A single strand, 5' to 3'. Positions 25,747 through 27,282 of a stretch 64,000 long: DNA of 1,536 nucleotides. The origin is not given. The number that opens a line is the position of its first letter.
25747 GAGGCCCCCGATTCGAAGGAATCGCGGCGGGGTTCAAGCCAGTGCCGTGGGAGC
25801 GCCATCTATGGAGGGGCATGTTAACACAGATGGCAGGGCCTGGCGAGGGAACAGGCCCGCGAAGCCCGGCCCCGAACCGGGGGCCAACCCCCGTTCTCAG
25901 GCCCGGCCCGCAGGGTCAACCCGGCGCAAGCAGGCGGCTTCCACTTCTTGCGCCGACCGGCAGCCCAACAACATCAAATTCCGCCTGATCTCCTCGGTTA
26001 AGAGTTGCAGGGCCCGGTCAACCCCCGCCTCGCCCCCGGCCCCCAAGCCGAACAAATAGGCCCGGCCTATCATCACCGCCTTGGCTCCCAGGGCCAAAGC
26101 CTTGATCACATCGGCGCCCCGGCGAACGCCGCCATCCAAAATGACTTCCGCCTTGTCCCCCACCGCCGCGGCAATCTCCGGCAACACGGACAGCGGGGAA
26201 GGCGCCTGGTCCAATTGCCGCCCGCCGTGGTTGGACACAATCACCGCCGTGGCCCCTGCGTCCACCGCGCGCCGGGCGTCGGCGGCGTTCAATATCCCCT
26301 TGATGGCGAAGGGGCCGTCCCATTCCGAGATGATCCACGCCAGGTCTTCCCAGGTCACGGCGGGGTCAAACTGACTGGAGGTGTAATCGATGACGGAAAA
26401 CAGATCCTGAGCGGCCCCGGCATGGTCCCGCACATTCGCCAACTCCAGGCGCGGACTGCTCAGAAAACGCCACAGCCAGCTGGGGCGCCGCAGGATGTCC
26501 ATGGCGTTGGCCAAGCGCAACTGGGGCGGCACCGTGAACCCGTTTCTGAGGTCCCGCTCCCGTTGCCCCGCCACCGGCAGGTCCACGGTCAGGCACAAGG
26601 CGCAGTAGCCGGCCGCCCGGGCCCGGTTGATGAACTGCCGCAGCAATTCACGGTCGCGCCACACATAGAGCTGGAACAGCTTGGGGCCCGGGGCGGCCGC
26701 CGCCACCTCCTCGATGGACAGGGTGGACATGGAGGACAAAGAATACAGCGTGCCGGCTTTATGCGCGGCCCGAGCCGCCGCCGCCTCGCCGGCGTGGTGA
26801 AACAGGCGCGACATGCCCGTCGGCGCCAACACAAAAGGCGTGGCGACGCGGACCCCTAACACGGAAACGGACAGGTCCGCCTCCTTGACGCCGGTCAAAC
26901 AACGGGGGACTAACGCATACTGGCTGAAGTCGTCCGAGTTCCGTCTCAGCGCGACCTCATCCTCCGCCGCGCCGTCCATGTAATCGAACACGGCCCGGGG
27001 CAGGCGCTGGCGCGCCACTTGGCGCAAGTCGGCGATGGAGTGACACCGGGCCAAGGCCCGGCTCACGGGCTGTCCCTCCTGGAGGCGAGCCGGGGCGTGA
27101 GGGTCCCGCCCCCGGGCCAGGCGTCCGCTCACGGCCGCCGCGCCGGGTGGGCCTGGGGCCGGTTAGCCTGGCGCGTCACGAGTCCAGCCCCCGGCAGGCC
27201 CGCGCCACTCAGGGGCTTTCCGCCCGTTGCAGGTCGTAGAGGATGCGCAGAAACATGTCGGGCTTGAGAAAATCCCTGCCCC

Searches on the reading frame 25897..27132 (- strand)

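Call 86: search_protein_families(library=pfam, proteins=[window:25897-27132:-], max_evalue=0.00001)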
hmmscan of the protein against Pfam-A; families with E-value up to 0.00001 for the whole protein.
window:25897-27132:- (411 aa): 4 families
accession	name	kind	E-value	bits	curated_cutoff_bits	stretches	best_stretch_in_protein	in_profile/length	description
PF01070.24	FMN_dh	-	9.1e-144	479.2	24.9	1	40-403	1-349/350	FMN-dependent dehydrogenase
PF01645.23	Glu_synthase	-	2e-06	27.7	20.4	1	324-364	272-312/369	Conserved region in glutamate synthase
PF00478.31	IMPDH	-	4.8e-06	26.3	25.6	1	323-358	203-238/345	IMP dehydrogenase / GMP reductase domain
PF03060.21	NMO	-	5.7e-06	26.4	28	1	275-375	138-241/331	Nitronate monooxygenase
